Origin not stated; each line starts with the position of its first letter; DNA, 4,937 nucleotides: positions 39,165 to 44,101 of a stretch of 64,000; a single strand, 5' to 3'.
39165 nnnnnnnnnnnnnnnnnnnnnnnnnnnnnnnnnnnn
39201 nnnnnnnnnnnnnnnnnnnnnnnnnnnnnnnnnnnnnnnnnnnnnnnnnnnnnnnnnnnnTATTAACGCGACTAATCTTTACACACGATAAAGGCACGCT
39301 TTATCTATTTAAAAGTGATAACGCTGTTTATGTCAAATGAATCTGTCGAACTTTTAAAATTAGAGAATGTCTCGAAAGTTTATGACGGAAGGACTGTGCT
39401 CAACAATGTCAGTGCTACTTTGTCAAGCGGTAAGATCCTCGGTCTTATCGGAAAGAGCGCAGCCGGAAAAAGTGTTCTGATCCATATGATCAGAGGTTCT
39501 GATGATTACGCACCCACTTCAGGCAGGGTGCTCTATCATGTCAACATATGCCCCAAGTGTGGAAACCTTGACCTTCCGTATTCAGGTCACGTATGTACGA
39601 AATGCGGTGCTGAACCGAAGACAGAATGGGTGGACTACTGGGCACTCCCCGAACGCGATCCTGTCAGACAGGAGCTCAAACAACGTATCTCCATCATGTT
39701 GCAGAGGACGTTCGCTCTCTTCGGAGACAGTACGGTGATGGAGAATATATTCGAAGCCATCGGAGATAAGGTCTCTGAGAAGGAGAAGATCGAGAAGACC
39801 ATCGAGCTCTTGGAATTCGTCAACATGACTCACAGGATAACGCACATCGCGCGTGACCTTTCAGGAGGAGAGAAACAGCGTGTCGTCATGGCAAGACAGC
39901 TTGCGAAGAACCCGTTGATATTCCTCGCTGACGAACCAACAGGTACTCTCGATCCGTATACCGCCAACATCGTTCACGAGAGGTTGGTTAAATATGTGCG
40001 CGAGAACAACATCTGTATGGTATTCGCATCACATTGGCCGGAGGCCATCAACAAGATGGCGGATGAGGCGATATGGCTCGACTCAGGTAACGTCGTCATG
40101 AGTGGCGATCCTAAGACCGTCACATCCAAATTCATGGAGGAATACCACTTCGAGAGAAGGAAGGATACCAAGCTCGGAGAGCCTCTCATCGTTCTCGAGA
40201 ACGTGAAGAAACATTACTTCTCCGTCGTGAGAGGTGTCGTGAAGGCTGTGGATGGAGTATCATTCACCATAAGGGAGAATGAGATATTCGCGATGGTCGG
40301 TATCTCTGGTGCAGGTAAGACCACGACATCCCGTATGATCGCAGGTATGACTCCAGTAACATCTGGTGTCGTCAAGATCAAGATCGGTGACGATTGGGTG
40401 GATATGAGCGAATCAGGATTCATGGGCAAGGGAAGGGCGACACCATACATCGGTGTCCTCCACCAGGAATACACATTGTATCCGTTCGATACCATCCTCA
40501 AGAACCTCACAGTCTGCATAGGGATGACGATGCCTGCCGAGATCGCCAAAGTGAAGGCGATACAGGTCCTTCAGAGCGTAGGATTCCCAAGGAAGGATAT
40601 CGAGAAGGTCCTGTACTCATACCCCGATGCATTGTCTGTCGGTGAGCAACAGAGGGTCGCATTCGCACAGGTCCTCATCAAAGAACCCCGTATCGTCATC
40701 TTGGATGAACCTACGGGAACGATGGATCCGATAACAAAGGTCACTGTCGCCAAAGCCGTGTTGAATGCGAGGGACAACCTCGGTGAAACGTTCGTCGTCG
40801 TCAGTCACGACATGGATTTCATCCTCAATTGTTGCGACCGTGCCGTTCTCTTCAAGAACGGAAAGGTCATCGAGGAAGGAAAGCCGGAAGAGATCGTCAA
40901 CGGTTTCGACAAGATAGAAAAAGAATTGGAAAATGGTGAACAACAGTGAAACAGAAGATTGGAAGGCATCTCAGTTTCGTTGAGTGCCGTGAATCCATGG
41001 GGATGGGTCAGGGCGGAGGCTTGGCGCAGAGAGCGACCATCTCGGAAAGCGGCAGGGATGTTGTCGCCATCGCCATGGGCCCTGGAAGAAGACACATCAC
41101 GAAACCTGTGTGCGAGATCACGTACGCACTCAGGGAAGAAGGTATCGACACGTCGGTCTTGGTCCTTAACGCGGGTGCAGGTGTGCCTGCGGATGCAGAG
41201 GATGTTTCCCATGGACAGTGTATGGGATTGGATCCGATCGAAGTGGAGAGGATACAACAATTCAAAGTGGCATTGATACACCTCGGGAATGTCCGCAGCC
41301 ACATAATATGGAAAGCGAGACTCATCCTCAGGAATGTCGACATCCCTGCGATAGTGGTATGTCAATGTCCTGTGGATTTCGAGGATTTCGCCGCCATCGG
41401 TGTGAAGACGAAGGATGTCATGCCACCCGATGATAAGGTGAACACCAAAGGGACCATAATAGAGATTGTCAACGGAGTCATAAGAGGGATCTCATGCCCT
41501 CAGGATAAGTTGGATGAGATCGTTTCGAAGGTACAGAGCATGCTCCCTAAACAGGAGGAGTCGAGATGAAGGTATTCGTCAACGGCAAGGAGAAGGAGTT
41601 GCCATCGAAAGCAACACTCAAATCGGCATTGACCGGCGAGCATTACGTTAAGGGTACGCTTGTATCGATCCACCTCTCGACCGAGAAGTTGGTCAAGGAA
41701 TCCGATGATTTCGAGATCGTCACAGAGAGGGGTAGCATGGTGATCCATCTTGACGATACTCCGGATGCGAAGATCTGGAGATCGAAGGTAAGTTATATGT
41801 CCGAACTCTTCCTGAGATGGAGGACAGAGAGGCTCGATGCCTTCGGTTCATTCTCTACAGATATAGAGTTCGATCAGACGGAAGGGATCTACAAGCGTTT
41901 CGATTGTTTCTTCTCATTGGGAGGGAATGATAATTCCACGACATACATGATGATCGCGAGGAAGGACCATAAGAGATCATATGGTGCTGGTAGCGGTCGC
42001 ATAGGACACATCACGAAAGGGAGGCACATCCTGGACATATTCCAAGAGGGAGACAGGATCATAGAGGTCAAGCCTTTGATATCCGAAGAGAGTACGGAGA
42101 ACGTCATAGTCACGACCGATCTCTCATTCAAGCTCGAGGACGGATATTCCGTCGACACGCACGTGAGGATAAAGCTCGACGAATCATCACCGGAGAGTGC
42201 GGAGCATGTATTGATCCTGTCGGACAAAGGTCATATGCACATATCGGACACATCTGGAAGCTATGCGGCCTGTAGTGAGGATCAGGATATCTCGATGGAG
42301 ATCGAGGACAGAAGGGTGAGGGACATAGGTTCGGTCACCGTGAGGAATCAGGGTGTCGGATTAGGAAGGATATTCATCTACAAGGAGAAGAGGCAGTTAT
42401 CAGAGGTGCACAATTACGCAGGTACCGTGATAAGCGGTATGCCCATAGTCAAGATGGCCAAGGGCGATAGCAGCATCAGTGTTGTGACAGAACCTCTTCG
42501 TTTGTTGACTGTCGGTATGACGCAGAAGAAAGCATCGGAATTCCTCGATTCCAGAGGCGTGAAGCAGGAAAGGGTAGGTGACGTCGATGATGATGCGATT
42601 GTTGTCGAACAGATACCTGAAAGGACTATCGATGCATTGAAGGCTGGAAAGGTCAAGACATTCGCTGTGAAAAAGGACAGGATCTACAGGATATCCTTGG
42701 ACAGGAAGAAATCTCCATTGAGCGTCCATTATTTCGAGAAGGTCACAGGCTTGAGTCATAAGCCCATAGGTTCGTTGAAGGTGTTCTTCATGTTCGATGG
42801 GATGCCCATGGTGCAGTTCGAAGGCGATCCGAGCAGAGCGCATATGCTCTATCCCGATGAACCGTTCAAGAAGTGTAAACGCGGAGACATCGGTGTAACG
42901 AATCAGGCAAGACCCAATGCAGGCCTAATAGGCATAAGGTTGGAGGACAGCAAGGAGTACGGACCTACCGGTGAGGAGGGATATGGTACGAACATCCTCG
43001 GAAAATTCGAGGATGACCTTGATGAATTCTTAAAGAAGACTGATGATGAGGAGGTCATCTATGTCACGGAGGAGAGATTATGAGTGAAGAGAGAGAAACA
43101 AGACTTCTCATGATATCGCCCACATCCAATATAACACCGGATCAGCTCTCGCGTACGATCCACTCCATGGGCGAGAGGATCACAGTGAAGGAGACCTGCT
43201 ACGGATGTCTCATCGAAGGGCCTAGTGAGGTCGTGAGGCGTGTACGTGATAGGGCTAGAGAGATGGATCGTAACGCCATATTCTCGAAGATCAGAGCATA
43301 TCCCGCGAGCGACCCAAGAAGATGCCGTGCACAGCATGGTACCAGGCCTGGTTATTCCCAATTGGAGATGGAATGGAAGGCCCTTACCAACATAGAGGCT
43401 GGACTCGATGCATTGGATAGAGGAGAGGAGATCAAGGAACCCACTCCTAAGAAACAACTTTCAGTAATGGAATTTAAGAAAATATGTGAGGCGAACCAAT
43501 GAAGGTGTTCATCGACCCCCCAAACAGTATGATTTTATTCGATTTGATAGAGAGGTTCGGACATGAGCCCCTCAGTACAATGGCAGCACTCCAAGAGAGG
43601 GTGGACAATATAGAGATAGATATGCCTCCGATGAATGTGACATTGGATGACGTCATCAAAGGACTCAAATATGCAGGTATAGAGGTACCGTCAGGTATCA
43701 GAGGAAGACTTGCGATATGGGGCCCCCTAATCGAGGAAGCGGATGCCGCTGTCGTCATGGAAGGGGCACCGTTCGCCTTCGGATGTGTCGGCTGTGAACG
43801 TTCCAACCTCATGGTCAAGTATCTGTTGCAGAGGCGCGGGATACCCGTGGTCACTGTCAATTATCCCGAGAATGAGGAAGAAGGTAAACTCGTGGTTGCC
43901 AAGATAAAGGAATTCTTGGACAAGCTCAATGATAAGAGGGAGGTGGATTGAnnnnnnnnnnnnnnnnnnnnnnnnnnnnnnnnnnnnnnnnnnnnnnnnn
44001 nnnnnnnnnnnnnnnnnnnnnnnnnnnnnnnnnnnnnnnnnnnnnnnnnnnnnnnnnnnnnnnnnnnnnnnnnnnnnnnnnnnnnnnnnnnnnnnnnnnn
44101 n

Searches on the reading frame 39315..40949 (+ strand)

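Call 84: search_protein_families(library=ncbifam, proteins=[window:39315-40949:+], max_evalue=0.00001)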
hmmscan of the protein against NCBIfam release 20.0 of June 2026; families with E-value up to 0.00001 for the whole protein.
window:39315-40949:+ (544 aa): 188 families (the best 25 are shown)
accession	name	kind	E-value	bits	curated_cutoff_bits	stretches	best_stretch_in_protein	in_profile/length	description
TIGR03269.1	met_CoM_red_A2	equivalog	6.1e-223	741.2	517.1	1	14-537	1-525/530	methyl coenzyme M reductase system, component A2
TIGR01186.1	proV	subfamily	1.6e-72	244.6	326.6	2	307-529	4-219/363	betaine/proline/choline family ABC transporter ATP-binding protein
NF040933.2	ABC_arch_GlcV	equivalog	3.4e-68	230.1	450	3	292-529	3-231/357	glucose ABC transporter ATP-binding protein GlcV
TIGR02315.1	ABC_phnC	equivalog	8.2e-68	228.4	266.1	3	292-529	2-235/243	phosphonate ABC transporter ATP-binding protein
TIGR02673.1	FtsE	equivalog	1.2e-67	227.7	264.85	3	292-516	2-213/214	cell division ATP-binding protein FtsE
TIGR04521.1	ECF_ATPase_2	equivalog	3.1e-67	226.6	330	2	292-536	1-241/279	energy-coupling factor transporter ATPase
TIGR03608.1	L_ocin_972_ABC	subfamily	2e-65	220.1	254.85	3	295-511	2-204/206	putative bacteriocin export ABC transporter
TIGR02211.1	LolD_lipo_ex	equivalog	9.5e-65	218.2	307.75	3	294-519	4-220/221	lipoprotein-releasing ABC transporter ATP-binding protein LolD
TIGR03005.1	ectoine_ehuA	equivalog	1e-62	211.6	345.4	2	307-529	11-236/252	ectoine/hydroxyectoine ABC transporter ATP-binding protein EhuA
NF043075.1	MMSYN1_0197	equivalog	2.9e-62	210.6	550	3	291-529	2-222/341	spermidine/putrescine ABC transporter ATP-binding protein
NF006987.0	PRK09452.1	equivalog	1.2e-61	208.5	482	3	283-528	9-236/378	spermidine/putrescine ABC transporter ATP-binding protein PotA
NF008621.0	PRK11607.1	equivalog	1.3e-60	205.2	613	3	282-528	10-238/377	putrescine ABC transporter ATP-binding subunit PotG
TIGR00968.1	3a0106s01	subfamily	3.9e-60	203.3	342.75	3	292-529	1-220/237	sulfate ABC transporter ATP-binding protein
TIGR03265.1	PhnT2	equivalog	4.4e-60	203.8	457.7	2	293-528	6-223/353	putative 2-aminoethylphosphonate ABC transporter ATP-binding protein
NF008428.0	PRK11264.1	equivalog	1.1e-59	201.7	406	2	310-527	17-231/250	L-cystine ABC transporter ATP-binding protein TcyN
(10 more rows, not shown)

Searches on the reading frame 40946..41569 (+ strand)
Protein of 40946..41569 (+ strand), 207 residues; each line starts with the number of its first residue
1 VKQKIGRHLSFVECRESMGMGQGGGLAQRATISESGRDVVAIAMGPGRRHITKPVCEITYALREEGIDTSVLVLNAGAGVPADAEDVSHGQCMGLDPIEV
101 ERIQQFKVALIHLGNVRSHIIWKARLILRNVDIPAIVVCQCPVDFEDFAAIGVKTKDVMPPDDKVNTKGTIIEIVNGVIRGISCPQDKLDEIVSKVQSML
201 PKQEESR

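Call 84: search_protein_families(library=ncbifam, proteins=[window:40946-41569:+], max_evalue=0.00001)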
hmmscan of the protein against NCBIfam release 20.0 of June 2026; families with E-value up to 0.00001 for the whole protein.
window:40946-41569:+ (207 aa): 1 family
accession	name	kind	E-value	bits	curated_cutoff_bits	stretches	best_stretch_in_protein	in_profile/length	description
TIGR03264.1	met_CoM_red_C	equivalog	5.3e-90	300.1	213.5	1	6-199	1-193/194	methyl-coenzyme M reductase I operon protein C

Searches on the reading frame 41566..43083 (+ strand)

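Call 84: search_protein_families(library=ncbifam, proteins=[window:41566-43083:+], max_evalue=0.00001)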
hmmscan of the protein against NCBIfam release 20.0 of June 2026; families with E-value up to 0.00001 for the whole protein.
window:41566-43083:+ (505 aa): 1 family
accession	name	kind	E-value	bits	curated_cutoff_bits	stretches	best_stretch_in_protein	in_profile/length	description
TIGR03268.1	methan_mark_3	equivalog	1.5e-129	432.9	234.45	1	3-502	1-503/503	methyl-coenzyme M reductase-associated protein Mmp3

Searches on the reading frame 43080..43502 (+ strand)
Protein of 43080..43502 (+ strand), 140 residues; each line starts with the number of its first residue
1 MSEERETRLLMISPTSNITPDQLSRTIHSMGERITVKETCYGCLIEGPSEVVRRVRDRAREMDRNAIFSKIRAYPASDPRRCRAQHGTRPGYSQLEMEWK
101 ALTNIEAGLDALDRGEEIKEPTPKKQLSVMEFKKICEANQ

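Call 84: search_protein_families(library=ncbifam, proteins=[window:43080-43502:+], max_evalue=0.00001)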
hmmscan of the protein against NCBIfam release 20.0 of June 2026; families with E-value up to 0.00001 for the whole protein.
window:43080-43502:+ (140 aa): 1 family
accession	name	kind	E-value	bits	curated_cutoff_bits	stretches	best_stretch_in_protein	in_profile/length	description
TIGR03272.1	methan_mark_6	hypoth_equivalog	1.5e-37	128.3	125.95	1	12-139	3-131/132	methanogenesis marker 6 protein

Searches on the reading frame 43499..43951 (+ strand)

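Call 84: search_protein_families(library=ncbifam, proteins=[window:43499-43951:+], max_evalue=0.00001)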
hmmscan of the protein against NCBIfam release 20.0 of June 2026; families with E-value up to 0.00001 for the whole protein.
window:43499-43951:+ (150 aa): 1 family
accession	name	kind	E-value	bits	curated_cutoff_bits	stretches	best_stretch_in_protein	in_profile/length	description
TIGR03271.1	methan_mark_5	hypoth_equivalog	1.1e-62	210.3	140.25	1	2-143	1-142/142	methanogenesis marker 5 protein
